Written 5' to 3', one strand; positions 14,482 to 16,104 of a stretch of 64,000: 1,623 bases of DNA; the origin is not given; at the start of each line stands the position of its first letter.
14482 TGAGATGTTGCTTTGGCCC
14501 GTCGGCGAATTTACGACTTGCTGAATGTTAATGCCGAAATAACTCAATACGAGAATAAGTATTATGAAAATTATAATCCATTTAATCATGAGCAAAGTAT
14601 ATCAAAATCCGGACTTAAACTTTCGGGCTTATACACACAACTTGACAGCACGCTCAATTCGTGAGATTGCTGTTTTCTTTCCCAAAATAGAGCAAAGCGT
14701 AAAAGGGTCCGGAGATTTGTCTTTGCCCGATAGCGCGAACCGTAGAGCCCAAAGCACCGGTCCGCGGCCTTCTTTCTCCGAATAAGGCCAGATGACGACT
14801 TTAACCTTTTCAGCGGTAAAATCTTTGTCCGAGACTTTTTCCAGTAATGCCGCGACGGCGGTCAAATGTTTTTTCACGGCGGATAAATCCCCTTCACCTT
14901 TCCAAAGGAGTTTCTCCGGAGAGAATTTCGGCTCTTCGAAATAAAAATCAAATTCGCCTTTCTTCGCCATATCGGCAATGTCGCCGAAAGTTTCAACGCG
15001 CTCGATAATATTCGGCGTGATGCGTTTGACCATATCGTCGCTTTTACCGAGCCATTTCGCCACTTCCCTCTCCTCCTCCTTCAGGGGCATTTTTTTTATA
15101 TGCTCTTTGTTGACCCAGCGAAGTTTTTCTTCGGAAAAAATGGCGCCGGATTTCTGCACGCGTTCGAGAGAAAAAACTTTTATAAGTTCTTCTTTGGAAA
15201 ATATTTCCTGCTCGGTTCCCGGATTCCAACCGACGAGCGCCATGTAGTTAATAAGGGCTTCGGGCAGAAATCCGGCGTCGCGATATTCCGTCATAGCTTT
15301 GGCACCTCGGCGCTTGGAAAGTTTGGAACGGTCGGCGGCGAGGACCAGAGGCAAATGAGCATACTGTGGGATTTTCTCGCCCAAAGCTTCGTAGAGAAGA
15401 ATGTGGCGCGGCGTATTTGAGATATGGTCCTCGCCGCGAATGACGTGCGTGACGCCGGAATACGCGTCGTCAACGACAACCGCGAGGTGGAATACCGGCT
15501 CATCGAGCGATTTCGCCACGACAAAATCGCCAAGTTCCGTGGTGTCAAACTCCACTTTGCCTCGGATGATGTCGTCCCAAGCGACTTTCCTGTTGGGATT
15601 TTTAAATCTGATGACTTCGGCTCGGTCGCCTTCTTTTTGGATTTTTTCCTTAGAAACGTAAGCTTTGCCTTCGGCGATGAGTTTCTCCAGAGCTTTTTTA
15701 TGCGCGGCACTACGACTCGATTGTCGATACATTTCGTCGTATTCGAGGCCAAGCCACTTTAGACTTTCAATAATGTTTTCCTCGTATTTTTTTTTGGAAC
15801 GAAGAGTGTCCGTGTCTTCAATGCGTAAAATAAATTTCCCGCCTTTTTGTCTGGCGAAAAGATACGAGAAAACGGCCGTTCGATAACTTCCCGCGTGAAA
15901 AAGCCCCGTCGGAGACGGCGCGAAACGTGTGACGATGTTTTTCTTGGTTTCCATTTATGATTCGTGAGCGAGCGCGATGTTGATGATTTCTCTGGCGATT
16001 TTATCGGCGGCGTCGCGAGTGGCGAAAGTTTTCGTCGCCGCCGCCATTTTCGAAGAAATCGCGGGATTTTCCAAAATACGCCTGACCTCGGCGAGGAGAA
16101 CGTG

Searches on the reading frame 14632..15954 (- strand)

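Call 33: search_protein_families(library=pfam, proteins=[window:14632-15954:-], max_evalue=0.001)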
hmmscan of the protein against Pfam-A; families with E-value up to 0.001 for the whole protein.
window:14632-15954:- (441 aa): 2 families
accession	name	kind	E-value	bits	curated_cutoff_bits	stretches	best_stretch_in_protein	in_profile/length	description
PF00749.27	tRNA-synt_1c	-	2.7e-84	283.2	23.4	2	106-280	137-314/314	tRNA synthetases class I (E and Q), catalytic domain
PF19269.4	Anticodon_2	-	3.2e-18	66.9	23.6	1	299-436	7-140/141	Anticodon binding domain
